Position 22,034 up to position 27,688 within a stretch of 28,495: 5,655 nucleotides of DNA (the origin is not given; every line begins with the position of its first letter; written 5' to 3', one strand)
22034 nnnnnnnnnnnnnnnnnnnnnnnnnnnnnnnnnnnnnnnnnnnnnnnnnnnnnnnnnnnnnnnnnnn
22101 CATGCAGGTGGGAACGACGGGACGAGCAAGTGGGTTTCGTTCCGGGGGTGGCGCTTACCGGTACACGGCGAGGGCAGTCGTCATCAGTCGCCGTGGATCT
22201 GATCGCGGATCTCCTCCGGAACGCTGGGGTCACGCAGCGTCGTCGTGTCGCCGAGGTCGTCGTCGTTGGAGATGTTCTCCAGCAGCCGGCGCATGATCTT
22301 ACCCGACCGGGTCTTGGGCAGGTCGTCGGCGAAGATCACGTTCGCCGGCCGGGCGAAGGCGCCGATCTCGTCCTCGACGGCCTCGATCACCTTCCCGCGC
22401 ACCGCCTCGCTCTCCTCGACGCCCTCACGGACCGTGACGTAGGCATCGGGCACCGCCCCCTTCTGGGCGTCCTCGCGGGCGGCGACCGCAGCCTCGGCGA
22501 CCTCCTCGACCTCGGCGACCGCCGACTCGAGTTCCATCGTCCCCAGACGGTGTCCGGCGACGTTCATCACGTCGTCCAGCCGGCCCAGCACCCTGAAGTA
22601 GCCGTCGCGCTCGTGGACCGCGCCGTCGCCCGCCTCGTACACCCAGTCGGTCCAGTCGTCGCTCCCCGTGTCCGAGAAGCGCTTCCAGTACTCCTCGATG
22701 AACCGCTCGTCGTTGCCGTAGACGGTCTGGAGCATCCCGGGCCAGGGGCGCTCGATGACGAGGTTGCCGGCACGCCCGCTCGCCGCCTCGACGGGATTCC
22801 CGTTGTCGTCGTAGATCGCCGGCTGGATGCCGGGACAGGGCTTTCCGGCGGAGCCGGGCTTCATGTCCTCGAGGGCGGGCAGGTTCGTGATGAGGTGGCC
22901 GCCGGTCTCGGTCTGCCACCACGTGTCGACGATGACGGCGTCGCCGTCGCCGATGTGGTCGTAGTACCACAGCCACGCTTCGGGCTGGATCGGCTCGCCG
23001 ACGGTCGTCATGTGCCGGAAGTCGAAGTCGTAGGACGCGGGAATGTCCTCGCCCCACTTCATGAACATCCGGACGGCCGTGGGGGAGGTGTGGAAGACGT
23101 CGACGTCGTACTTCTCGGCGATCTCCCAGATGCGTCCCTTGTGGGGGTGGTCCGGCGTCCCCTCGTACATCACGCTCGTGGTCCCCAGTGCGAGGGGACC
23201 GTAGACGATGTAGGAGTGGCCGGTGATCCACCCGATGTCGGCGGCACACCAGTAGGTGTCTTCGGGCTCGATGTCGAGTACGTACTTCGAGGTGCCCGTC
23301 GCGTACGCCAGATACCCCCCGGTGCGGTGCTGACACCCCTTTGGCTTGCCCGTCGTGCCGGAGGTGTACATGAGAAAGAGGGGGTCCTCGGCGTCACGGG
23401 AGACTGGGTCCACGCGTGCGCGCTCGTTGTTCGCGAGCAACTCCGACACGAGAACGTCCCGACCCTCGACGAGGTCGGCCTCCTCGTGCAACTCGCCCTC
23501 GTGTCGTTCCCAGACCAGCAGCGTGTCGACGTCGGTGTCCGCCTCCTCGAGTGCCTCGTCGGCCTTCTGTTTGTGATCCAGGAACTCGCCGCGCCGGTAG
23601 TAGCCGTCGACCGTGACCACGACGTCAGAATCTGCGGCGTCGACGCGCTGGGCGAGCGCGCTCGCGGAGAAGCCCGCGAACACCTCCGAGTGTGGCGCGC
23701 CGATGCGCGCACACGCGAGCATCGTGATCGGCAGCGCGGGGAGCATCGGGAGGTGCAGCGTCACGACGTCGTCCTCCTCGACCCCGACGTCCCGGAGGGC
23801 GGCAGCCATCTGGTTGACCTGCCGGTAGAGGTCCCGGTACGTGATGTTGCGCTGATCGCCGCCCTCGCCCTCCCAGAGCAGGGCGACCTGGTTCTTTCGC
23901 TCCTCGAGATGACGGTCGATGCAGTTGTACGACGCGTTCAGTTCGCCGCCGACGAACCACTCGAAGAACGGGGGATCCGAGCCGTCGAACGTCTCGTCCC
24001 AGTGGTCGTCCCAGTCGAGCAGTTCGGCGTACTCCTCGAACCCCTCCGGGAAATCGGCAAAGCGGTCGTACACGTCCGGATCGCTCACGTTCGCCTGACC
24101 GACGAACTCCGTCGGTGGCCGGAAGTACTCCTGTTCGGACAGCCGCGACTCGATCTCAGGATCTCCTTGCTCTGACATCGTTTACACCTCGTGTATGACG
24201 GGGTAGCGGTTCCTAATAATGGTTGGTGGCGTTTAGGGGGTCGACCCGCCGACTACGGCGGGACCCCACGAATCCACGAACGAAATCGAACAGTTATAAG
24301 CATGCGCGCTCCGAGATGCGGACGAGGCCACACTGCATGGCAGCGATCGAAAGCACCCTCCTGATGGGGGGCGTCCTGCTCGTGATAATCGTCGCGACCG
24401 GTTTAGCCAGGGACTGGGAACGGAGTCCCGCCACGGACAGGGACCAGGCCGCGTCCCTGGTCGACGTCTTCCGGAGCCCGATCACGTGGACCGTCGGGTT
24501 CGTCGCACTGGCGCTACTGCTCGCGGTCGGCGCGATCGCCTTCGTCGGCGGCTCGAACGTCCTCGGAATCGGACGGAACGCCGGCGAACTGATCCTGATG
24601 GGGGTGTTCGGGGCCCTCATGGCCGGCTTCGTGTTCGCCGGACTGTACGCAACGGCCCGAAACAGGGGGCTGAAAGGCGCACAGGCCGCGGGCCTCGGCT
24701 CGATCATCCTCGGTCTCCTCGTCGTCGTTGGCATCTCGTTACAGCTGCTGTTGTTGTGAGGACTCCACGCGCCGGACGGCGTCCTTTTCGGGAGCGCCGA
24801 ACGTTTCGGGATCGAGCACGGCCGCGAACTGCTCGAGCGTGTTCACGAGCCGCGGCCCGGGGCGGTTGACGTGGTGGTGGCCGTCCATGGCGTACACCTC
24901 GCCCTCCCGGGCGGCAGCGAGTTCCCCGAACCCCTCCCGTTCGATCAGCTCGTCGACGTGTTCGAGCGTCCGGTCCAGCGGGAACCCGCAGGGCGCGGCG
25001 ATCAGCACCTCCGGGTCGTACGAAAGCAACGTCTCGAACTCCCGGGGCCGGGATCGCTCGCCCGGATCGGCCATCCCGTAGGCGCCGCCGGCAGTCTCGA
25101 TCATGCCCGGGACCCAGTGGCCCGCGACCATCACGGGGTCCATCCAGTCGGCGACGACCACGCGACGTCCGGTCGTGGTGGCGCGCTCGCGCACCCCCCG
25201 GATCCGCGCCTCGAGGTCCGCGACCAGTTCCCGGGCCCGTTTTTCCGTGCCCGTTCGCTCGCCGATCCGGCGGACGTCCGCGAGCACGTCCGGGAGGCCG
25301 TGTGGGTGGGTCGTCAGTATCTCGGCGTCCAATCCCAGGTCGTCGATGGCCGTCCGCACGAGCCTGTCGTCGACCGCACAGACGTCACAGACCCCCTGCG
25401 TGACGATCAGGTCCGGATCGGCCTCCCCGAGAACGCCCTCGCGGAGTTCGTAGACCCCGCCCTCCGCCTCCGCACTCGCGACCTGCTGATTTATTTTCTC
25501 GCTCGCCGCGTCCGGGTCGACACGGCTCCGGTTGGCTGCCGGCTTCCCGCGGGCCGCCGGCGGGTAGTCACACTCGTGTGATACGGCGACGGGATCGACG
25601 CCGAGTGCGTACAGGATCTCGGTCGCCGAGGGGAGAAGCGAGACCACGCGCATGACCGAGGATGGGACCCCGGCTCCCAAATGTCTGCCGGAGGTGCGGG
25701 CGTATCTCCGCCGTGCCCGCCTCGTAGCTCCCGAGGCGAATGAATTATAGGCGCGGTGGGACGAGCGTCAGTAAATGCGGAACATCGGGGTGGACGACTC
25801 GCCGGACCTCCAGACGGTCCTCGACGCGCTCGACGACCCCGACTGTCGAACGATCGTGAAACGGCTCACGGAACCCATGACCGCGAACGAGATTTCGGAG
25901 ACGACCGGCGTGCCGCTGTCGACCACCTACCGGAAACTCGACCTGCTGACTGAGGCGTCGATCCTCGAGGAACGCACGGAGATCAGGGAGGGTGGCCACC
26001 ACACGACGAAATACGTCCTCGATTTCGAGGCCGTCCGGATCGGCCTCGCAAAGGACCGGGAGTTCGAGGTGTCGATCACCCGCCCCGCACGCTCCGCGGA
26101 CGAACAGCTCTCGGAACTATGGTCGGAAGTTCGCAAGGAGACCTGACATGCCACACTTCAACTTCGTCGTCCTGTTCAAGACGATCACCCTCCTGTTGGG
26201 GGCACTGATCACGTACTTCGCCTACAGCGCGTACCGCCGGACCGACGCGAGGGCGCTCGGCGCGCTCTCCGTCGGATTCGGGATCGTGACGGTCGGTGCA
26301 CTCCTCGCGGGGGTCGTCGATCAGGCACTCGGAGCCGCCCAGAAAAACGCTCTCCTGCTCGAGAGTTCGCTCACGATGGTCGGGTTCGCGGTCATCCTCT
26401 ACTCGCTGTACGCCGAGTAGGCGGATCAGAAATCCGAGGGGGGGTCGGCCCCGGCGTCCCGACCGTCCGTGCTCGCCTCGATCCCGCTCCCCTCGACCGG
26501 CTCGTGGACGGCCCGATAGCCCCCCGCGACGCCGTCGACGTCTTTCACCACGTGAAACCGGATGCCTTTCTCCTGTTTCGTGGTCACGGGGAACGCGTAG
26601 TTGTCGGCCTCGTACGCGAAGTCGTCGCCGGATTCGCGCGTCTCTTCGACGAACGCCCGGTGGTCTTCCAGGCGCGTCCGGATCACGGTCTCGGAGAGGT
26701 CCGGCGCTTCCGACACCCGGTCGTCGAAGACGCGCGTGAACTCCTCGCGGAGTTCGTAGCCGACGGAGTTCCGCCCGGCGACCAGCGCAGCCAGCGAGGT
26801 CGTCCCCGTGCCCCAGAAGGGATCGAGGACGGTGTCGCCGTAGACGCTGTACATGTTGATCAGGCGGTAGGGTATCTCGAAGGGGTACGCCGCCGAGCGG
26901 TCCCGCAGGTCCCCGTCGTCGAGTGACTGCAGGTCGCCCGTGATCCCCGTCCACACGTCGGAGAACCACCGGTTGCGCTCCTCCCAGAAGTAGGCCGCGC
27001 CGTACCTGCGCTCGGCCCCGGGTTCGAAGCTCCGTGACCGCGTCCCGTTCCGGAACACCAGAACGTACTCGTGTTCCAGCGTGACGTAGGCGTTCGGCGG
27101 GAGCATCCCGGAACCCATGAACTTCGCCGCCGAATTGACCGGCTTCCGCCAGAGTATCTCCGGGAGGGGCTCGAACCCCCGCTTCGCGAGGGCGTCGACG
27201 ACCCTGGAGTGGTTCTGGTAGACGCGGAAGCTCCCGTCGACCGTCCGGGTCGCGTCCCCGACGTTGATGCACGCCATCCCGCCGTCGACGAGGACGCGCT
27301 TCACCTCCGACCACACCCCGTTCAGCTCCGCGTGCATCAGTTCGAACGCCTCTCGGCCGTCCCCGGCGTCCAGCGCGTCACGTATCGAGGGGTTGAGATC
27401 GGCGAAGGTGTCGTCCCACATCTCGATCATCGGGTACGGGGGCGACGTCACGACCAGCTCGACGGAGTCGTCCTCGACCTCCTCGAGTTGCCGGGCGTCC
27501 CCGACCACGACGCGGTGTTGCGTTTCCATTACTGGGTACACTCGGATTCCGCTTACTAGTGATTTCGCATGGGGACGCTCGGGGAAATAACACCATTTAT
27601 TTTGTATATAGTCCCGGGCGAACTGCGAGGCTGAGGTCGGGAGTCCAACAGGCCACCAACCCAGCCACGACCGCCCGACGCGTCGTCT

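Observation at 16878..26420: One small 3-TM module is wired to two different outputs, a chemoreceptor and a transcription factor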

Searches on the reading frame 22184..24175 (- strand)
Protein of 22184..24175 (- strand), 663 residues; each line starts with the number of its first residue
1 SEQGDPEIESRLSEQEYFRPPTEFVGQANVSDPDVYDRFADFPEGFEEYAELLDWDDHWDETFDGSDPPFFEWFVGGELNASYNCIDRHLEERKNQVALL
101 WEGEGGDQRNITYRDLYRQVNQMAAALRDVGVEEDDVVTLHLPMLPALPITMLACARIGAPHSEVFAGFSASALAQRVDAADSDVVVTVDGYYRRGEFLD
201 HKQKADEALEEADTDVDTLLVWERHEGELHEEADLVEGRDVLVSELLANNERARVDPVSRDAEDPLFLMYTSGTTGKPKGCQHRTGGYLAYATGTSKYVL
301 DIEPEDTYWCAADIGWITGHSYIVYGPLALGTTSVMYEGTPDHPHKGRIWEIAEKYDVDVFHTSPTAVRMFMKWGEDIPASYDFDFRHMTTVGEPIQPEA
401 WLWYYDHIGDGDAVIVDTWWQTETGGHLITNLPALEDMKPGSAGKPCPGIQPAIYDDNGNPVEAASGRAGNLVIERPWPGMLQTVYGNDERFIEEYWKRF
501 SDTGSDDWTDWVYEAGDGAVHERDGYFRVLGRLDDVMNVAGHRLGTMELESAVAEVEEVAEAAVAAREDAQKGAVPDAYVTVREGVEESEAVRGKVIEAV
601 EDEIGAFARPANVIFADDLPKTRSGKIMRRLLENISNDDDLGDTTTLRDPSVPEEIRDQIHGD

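Call 95: search_protein_families(library=pfam, proteins=[window:22184-24175:-], max_evalue=0.00001)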
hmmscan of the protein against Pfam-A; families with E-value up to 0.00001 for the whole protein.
window:22184-24175:- (663 aa): 3 families
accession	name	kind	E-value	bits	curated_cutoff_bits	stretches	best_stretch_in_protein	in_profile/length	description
PF00501.34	AMP-binding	-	1.4e-79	268.1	29.9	1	87-478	2-378/384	AMP-binding enzyme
PF13193.12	AMP-binding_C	-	2e-19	70.7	24.5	1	548-626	1-76/76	AMP-binding enzyme C-terminal domain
PF16177.11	ACAS_N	-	3.8e-15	55.9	27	1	34-85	3-55/55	Acetyl-coenzyme A synthetase N-terminus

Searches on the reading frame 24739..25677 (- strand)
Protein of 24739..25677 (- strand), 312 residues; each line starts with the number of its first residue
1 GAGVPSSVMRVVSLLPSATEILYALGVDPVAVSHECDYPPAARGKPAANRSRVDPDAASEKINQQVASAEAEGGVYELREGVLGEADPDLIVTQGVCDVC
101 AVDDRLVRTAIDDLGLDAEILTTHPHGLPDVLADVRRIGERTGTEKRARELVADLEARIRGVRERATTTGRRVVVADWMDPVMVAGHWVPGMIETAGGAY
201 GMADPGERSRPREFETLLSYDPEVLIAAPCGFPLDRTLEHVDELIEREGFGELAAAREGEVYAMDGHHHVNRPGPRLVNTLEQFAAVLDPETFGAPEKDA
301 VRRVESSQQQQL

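Call 95: search_protein_families(library=pfam, proteins=[window:24739-25677:-], max_evalue=0.00001)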
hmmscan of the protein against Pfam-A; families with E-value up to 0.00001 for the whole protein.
window:24739-25677:- (312 aa): 1 family
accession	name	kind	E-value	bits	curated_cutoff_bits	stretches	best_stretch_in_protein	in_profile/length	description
PF01497.23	Peripla_BP_2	-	2.4e-17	63.6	27.5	1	11-265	1-232/235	Periplasmic binding protein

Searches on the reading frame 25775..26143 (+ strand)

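Call 3: search_protein_families(library=pfam, proteins=[window:25775-26143:+], max_evalue=1)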
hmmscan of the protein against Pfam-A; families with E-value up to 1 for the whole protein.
window:25775-26143:+ (123 aa): 15 families
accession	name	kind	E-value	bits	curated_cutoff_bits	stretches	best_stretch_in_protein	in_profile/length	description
PF12840.13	HTH_20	-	1.3e-09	38.4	27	1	19-67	1-51/51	Helix-turn-helix domain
PF24033.1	DUF7342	-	2.2e-06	28.1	31.6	1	25-85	8-63/150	Family of unknown function (DUF7342)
PF09339.16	HTH_IclR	-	4.9e-06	26.6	22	1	30-66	14-50/52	IclR helix-turn-helix domain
PF09824.15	ArsR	-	0.00017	21.7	28.6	1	6-122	1-116/159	ArsR transcriptional regulator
PF01978.25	TrmB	-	0.00091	19.5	25.6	1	32-68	20-56/68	Sugar-specific transcriptional regulator TrmB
PF02796.21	HTH_7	-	0.0072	16.9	23.8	1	23-55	10-42/45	Helix-turn-helix domain of resolvase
PF25213.1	HVO_A0261_N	-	0.013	15.8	35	1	30-78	19-64/86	HVO_A0261 N-terminal domain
PF08100.18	Dimerisation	-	0.038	14.3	25.6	1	28-73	34-79/93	O-methyltransferase dimerisation domain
PF08279.18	HTH_11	-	0.063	13.6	25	1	27-61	5-42/55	HTH domain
PF05732.17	RepL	-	0.074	13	20.3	1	35-68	76-109/164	Firmicute plasmid replication protein (RepL)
PF04545.22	Sigma70_r4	-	0.077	13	24.1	1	16-50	2-36/50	Sigma-70, region 4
PF13412.12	HTH_24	-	0.1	12.6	21.9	1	35-63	18-46/48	Winged helix-turn-helix DNA-binding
PF06969.22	HemN_C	-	0.11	13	24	1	30-67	16-54/67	HemN C-terminal domain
PF01475.25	FUR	-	0.13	12.8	23.1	1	41-67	36-62/121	Ferric uptake regulator family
PF01022.26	HTH_5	-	0.19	12.1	22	1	33-63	14-44/47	Bacterial regulatory protein, arsR family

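Call 4: search_protein_families(library=ncbifam, proteins=[window:25775-26143:+], max_evalue=1)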
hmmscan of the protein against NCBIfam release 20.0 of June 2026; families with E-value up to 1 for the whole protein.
window:25775-26143:+ (123 aa): 7 families
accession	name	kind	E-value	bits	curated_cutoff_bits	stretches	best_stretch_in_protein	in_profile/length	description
NF033788.1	HTH_metalloreg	subfamily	2.9e-06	27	55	1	13-69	2-60/77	metalloregulator ArsR/SmtB family transcription factor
TIGR02944.1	suf_reg_Xantho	equivalog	0.002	18.5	110.65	1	26-91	17-81/130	SUF system Fe-S cluster assembly regulator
NF033789.1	repress_SdpR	subfamily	0.0026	17.7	100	1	16-68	2-55/79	autorepressor SdpR family transcription factor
TIGR01884.1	cas_HTH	subfamily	0.0088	15.4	60.2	1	26-79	146-200/202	CRISPR-associated CARF protein Csa3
NF053602.1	Phr_regulator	exception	0.036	13.6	320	1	12-77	2-68/191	heat shock transcription regulator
TIGR02937.1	sigma70-ECF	superfamily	0.048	13.3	42.9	1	10-55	109-154/165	sigma-70 family RNA polymerase sigma factor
NF005061.0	PRK06474.1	equivalog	0.12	12.3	121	1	33-89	25-82/178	hypothetical protein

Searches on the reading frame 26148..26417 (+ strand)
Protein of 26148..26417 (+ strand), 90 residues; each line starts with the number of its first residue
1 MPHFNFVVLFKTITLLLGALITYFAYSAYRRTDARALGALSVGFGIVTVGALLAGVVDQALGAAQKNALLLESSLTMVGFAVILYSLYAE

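Call 3: search_protein_families(library=pfam, proteins=[window:26148-26417:+], max_evalue=1)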
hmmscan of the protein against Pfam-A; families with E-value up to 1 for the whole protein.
window:26148-26417:+ (90 aa): 6 families
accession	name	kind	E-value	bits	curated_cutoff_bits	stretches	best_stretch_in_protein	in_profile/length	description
PF24365.1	DUF7521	-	1.2e-31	109.3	27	1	7-88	1-82/82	Family of unknown function (DUF7521)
PF19447.4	DUF5985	-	0.0053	17.5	27.3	1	18-88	13-82/86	Family of unknown function (DUF5985)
PF11812.13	DUF3333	-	0.048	14.3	26.5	1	35-72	15-52/151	Domain of unknown function (DUF3333)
PF06168.16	DUF981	-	0.13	12.7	29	1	6-65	69-127/186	Protein of unknown function (DUF981)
PF20134.4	DUF6524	-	0.13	12.5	27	1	14-75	39-100/131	Family of unknown function (DUF6524)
PF06197.19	DUF998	-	0.18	11.9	30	1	9-63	41-95/184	Protein of unknown function (DUF998)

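Call 4: search_protein_families(library=ncbifam, proteins=[window:26148-26417:+], max_evalue=1)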
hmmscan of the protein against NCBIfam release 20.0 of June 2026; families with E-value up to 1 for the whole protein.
window:26148-26417:+ (90 aa): 2 families
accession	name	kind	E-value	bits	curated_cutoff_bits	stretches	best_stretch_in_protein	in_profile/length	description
NF007823.0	PRK10532.1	equivalog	0.012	14.7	354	1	41-86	173-218/295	threonine/homoserine exporter RhtA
NF007688.0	PRK10364.1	equivalog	0.31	9.7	479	1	6-57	197-248/460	two-component system sensor histidine kinase ZraS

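Call 11: find_homologous_proteins(query=window:26148-26417:+, max_evalue=0.001)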
Query window:26148-26417:+ (90 aa): 119 proteins with E <= 0.001 among 331 candidates.
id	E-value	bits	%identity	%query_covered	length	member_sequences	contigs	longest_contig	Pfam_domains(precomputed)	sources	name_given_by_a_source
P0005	5.2e-47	175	100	100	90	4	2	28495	PF24365.2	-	-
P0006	2.9e-42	160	90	100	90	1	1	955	PF24365.2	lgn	-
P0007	2.3e-40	154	87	100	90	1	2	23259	PF24365.2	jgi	jgi:hypothetical protein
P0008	8.7e-40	152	83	100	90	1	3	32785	PF24365.2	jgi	jgi:uncharacterized membrane protein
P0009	2.6e-39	151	87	100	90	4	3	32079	PF24365.2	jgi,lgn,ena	jgi:hypothetical protein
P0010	1.1e-38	149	83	100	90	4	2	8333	PF24365.2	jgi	jgi:hypothetical protein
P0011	1.3e-36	142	82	100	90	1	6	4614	PF24365.2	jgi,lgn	jgi:uncharacterized membrane protein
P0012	3.7e-36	141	81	100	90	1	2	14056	PF24365.2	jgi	-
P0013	8.8e-36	140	83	99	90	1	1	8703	PF24365.2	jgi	jgi:hypothetical protein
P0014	1.2e-34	136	77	100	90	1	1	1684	PF19447.5,PF24365.2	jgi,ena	-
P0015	1.7e-34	135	79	100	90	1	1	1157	PF24365.2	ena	-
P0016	7.4e-34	133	76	100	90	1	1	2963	PF24365.2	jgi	-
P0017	3.4e-33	131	77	100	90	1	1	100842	PF24365.2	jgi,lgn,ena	-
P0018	4.6e-32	128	76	100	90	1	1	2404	PF24365.2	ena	-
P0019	7.0e-32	127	72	100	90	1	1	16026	PF19447.5,PF24365.2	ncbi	ncbi:MAG: hypothetical protein ABEH66_07415 [Halobacteriales archaeon]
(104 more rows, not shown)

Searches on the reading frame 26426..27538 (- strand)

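Call 95: search_protein_families(library=pfam, proteins=[window:26426-27538:-], max_evalue=0.00001)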
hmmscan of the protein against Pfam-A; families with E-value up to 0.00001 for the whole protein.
window:26426-27538:- (370 aa): 1 family
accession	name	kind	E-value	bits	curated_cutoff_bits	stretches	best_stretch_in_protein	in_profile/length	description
PF01555.25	N6_N4_Mtase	-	2.7e-35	122.8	26.7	1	26-270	1-218/221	DNA methylase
